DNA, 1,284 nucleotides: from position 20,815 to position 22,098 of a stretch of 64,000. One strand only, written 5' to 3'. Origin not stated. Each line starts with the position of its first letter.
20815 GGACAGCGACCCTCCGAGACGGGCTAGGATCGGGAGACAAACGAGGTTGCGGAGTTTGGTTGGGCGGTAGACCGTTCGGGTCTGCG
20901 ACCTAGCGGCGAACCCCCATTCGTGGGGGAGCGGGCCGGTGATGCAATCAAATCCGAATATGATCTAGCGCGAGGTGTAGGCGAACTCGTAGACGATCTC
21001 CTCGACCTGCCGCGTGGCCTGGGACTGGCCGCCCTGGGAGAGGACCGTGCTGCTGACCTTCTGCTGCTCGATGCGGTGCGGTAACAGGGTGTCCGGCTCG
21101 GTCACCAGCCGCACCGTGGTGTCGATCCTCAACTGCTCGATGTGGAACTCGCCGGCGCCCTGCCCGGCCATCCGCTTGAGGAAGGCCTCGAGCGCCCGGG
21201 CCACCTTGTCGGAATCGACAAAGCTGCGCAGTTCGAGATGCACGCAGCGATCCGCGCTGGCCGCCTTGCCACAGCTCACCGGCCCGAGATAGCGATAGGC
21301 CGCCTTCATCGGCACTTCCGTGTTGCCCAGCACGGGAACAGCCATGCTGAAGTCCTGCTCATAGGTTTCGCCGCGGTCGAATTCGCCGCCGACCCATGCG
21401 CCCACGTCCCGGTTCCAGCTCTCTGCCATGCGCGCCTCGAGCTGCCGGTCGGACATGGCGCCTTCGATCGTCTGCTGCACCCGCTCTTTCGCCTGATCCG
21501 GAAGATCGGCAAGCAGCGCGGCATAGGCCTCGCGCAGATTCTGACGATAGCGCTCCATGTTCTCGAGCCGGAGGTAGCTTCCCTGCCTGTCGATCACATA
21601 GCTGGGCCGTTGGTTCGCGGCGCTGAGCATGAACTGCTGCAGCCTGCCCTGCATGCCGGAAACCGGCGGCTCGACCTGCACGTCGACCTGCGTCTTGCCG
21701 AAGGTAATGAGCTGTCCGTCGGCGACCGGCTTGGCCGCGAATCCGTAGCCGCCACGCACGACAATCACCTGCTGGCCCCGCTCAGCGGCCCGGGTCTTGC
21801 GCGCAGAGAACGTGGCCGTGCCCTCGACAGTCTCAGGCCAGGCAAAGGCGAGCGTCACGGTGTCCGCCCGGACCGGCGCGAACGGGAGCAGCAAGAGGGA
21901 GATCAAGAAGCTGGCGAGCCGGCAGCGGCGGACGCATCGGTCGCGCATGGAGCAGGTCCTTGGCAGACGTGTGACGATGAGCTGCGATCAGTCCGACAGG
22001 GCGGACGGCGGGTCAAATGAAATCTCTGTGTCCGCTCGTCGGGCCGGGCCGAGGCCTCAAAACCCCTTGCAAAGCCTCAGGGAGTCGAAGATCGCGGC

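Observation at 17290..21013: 45-bp imperfect direct repeat bracketing an acyl-CoA synthetase + ThDP-enzyme cassette; the repeat is a coding-sequence remnant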

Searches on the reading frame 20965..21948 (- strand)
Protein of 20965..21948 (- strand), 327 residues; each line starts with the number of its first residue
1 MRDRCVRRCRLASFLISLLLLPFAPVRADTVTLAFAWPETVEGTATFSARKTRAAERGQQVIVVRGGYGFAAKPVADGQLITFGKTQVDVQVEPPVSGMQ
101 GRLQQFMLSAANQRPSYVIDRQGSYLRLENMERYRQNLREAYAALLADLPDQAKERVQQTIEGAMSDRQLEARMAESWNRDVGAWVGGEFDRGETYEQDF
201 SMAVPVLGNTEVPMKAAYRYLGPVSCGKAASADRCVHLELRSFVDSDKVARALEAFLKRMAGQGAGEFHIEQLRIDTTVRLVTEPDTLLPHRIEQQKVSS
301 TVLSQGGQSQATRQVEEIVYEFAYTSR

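Call 13: search_protein_families(library=pfam, proteins=[window:20965-21948:-])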
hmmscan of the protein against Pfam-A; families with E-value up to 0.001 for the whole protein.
window:20965-21948:- (327 aa): 0 families

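Call 14: search_protein_families(library=ncbifam, proteins=[window:20965-21948:-])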
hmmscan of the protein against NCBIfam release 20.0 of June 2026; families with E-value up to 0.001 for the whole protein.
window:20965-21948:- (327 aa): 0 families

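Call 16: find_homologous_proteins(query=window:20968-21948:-)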
Query window:20968-21948:- (327 aa): 5 proteins with E <= 0.001 among 3809 candidates.
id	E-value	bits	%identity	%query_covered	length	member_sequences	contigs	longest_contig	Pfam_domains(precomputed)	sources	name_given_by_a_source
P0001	2.0e-210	715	99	100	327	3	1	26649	-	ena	-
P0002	3.7e-148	511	70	92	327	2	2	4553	-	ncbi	-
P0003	8.3e-80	287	42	98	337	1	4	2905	-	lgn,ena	-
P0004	5.1e-57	212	37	96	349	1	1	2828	-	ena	-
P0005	5.9e-18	84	26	90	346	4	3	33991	-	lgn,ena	-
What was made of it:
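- That family has only 5 clusters among 5.8 billion proteins (call 16). The target gene is extremely rare (call 16), which makes it a poor target for an element family.
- Tried and rejected: I found only 5 protein clusters (call 16).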

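Call 18: find_encoding_contigs(protein=P0001, flank=10000)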
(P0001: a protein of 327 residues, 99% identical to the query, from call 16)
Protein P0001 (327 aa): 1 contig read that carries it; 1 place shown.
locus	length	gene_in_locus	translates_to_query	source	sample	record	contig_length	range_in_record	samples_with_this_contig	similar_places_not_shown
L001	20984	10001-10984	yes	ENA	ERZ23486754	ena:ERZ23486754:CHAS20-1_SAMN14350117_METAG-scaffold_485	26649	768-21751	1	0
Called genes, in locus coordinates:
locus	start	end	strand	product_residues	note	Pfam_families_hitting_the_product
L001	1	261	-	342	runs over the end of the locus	?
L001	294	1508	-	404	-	PF00005:ABC_tran, PF13304:AAA_21 (weak), PF08402:TOBE_2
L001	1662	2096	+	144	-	-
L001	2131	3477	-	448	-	-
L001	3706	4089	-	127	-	PF16998:17kDa_Anti_2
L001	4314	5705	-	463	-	PF01571:GCV_T, PF08669:GCV_T_C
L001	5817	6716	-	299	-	-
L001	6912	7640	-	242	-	-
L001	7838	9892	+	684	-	PF00724:Oxidored_FMN, PF00070:Pyr_redox (faint), PF03486:HI0933_like (faint), PF07992:Pyr_redox_2 (weak), PF12831:FAD_oxidored (weak), PF13450:NAD_binding_8 (weak)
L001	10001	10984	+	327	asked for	-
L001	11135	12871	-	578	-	PF02776:TPP_enzyme_N, PF00205:TPP_enzyme_M, PF02775:TPP_enzyme_C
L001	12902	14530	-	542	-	PF00501:AMP-binding, PF13193:AMP-binding_C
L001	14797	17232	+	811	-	PF01266:DAO, PF13454:NAD_binding_9 (faint), PF13738:Pyr_redox_3 (faint), PF16350:FAO_M, PF01571:GCV_T, PF08669:GCV_T_C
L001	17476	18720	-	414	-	PF00211:Guanylate_cyc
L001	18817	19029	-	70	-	-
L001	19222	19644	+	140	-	-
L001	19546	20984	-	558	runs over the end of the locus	PF00332:Glyco_hydro_17 (faint)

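Call 19: find_encoding_contigs(protein=P0002, flank=10000)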
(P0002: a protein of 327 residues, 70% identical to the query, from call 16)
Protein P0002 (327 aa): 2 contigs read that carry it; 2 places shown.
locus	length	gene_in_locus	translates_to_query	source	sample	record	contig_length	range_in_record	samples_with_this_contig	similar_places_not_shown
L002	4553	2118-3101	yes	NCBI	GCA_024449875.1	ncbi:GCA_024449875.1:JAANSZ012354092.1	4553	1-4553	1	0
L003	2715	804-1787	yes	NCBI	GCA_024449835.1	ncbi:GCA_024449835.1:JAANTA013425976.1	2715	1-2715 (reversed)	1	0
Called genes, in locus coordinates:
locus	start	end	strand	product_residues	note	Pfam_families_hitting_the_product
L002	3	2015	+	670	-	?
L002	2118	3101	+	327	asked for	-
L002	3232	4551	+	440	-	?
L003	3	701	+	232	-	?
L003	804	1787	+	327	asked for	-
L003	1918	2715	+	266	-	?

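Call 23: find_encoding_contigs(protein=P0003, flank=10000)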
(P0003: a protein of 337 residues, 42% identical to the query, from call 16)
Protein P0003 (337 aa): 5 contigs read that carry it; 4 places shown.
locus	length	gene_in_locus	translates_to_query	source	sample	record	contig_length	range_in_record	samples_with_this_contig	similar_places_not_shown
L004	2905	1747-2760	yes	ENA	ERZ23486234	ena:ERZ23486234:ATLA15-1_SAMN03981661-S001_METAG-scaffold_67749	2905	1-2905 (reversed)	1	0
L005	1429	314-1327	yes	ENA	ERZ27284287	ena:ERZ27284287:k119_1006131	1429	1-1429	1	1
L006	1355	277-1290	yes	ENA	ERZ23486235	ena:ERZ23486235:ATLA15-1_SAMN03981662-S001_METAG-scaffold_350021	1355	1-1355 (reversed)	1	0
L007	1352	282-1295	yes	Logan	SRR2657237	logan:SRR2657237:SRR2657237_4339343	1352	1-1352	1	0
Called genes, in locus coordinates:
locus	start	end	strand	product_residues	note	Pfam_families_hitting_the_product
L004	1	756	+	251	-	?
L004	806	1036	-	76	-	-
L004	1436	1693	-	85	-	-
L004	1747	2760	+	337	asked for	-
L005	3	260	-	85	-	?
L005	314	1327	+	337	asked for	-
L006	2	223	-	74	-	?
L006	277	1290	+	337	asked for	-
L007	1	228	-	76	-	?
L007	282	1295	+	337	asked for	-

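Call 24: find_encoding_contigs(protein=P0004, flank=10000)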
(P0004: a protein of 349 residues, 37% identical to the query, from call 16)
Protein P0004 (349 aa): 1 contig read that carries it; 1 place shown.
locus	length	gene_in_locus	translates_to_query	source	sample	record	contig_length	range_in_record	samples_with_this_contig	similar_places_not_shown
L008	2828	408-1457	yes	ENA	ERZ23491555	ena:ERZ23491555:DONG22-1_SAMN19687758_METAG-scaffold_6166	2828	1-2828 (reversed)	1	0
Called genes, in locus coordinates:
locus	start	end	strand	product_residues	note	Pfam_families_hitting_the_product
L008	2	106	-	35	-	?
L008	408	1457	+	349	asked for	-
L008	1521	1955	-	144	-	PF05258:DciA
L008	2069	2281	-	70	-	-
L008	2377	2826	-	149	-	?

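Call 25: find_encoding_contigs(protein=P0005, flank=10000)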
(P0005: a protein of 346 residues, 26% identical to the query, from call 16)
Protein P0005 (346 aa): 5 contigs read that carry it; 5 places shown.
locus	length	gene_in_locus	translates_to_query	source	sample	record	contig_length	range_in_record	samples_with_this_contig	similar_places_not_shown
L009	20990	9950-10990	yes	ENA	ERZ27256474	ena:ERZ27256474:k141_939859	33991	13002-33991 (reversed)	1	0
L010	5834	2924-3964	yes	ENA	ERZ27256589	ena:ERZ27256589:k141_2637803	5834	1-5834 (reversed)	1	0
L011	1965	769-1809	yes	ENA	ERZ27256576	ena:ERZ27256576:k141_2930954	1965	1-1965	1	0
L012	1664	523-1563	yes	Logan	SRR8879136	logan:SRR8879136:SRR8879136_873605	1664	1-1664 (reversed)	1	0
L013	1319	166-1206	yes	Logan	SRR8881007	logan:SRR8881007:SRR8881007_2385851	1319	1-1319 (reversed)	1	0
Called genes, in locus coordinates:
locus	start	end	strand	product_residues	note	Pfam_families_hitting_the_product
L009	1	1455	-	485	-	?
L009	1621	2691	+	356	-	PF04055:Radical_SAM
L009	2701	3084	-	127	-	-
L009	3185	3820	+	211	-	PF03548:LolA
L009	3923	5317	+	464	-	PF00512:HisKA (weak), PF02518:HATPase_c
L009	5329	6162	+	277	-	PF07920:DUF1684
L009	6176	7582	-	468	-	PF00919:UPF0004, PF04055:Radical_SAM, PF18693:TRAM_2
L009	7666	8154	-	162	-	PF04461:YajQ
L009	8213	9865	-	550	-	PF00753:Lactamase_B, PF12706:Lactamase_B_2, PF22505:RNase_J_b_CASP, PF07521:RMMBL, PF17770:RNase_J_C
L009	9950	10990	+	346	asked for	-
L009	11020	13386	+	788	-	PF00580:UvrD-helicase, PF13245:AAA_19, PF13604:AAA_30 (faint), PF13361:UvrD_C, PF13538:UvrD_C_2 (faint)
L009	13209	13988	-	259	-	-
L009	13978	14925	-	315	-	PF03916:NrfD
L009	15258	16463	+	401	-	PF00962:A_deaminase, PF19326:AMP_deaminase (weak)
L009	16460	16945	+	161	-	PF01035:DNA_binding_1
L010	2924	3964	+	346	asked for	-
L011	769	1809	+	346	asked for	-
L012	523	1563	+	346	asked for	-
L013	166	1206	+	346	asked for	-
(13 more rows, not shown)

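Call 26: find_related_loci(query=A1, collection=genome_contigs, flank=10000)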
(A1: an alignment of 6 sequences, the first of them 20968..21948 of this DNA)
Query A1 (327 aa) in genome_contigs; peptide patterns used: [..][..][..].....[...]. (x = any residue, [..] = any of these).
15 stretches matched a pattern; 3 encode a relative of the query (tblastn E <= 1e-3); 3 distinct loci.
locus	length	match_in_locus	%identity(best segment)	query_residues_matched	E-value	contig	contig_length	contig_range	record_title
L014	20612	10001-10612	30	118-324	4e-17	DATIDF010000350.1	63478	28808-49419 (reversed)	MAG TPA_asm: Anaeromyxobacter sp. isolate SMAG_U16336 k141_1772467, whole genome shotgun sequence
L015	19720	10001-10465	29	133-297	4e-13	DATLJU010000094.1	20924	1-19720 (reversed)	MAG TPA_asm: Anaeromyxobacteraceae bacterium isolate SMAG_U13704 k141_1675017, whole genome shotgun sequence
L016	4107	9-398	27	193-324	8e-11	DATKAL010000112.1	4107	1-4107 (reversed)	MAG TPA_asm: Anaeromyxobacter sp. isolate SMAG_U15204 k141_4645301, whole genome shotgun sequence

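Call 27: find_related_loci(query=A1, collection=metagenome_contigs, flank=10000)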
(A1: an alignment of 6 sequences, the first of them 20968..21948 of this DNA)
Query A1 (327 aa) in metagenome_contigs; peptide patterns used: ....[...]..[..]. (x = any residue, [..] = any of these).
120 stretches matched a pattern; 24 encode a relative of the query (tblastn E <= 1e-3); 24 distinct loci.
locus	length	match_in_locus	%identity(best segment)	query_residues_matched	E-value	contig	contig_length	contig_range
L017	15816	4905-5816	37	14-317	3e-69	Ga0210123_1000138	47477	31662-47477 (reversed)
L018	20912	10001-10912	37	14-317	8e-69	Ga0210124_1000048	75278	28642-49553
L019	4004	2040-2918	37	29-324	1e-68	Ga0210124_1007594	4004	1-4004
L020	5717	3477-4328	33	29-306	6e-39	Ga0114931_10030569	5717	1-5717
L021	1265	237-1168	32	14-324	2e-56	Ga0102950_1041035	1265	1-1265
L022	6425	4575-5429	28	27-324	8e-21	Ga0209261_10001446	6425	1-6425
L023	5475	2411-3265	28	27-324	8e-21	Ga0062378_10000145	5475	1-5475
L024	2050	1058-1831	27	76-320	7e-21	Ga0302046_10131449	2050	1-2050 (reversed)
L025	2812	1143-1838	27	102-320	9e-21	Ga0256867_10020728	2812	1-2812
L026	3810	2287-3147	28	27-327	5e-20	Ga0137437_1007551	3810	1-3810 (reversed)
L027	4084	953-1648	27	102-320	5e-20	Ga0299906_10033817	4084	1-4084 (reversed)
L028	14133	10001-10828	26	31-324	1e-19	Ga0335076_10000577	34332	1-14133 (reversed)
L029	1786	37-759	30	77-327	4e-19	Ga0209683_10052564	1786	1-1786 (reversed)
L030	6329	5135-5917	31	28-317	4e-17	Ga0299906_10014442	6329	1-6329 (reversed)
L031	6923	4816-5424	32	118-324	8e-17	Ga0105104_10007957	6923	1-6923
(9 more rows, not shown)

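Call 61: predict_structure(alignment_id=A1)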
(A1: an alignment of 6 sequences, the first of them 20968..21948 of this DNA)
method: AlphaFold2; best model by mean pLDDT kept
length: 327 residues; sequences in the alignment: 6
mean_pLDDT: 84.5   pTM: 0.80
mean pLDDT of the five models: 84.5, 83.9, 83.6, 82.4, 80.5
residues with pLDDT >= 90: 150; 70-90: 132; 50-70: 38; < 50: 7
segments of 3 or more residues with pLDDT < 50: 20-26
pLDDT, mean of each block of 10 residues (from residue 1): 59 58 58 92 94 88 92 94 88 76 79 86 92 85 81 79 75 87 93 95 78 93 81 86 91 85 74 94 94 95 88 95 82
secondary structure, 60 per line:
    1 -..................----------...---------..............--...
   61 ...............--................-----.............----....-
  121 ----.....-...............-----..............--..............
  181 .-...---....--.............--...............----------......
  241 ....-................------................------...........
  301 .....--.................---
elements in order: H2-19 E30-32 E42-55 E58-75 E78-93 H99-111 E116-119 E125-129 H131-145 H151-164 H167-181 E189-192 E195-204 E210-224 E235-244 H246-261 E268-283 E290-305 E308-324
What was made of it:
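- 20965..21948 (-): Target gene: a 327-aa secreted protein of unknown function, with a signal peptide ending VRA|D. It is intact. The AlphaFold2 model has pLDDT 84.5, and its last strand (residues 308-324) includes the duplicated tail (call 61).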

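Call 64: fold_search(model_id=the predicted structure, library=pdb)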
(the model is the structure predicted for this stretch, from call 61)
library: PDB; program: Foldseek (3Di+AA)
matches with E <= 10: 1404; with E <= 0.001: 18
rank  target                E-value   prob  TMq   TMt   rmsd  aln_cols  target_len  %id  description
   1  9jg8_A                4.9e-06  1.00  0.39  0.51   9.1       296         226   10  Structure of cargo complex (BtpeA-BtaeB-BtapC) bound to the VgrG spike from the Type VI secretion system (released 2025-09-10)
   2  9ens_A                1.6e-05  1.00  0.37  0.13   9.5       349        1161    9  Cleavage product of vitellogenin from the honey bee hemolymph (released 2025-03-26)
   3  6i7s_G                2.7e-05  1.00  0.39  0.17   8.5       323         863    9  Microsomal triglyceride transfer protein (released 2019-08-21)
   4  6i7s_H                2.8e-05  1.00  0.38  0.17   8.1       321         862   10  Microsomal triglyceride transfer protein (released 2019-08-21)
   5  9bd1                  2.0e-04  1.00  0.37  0.15   9.3       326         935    6  beta/alpha1 region of ApoB 100 (released 2024-12-25)
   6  9bd8_A                2.0e-04  1.00  0.37  0.28   9.9       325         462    8  ApoB 100 beta barrel bound to LDLR beta propeller (released 2024-12-25)
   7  4frt_B                2.0e-04  0.80  0.20  0.18  22.6       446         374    7  Crystal Structure of Pseudomonas aeruginosa OccK7 (OpdD) (released 2013-07-24)
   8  2y0l                  2.5e-04  0.95  0.24  0.22  20.0       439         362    7  Crystal Structure of Pseudomonas Aeruginosa OpdO (released 2011-12-21)
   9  3t24_B                3.5e-04  0.94  0.24  0.22  21.9       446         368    6  Crystal structure of Pseudomonas aeruginosa OpdQ (released 2012-02-08)
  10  4frt_A                5.2e-04  0.57  0.19  0.17  22.5       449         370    6  Crystal Structure of Pseudomonas aeruginosa OccK7 (OpdD) (released 2013-07-24)
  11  4d5d_A                5.4e-04  0.44  0.18  0.19  24.4       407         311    9  Crystal structure of CymA from Klebsiella oxytoca (released 2015-06-03)
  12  3qq2_A                7.6e-04  0.63  0.18  0.22  22.9       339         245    8  Crystal Structure of the Beta Domain of the Bordetella Autotransporter Brka (released 2011-04-13)
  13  5nup_A                8.0e-04  0.47  0.19  0.18  19.8       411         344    6  Structural basis for maintenance of bacterial outer membrane lipid asymmetry (released 2017-10-25)
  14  2y0k                  8.9e-04  0.60  0.20  0.18  22.8       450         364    7  Crystal Structure of Pseudomonas Aeruginosa OpdO (released 2011-12-21)
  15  6ene_A                9.4e-04  0.69  0.20  0.20  19.6       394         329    6  OmpF orthologue from Enterobacter cloacae (OmpE35) (released 2018-10-31)
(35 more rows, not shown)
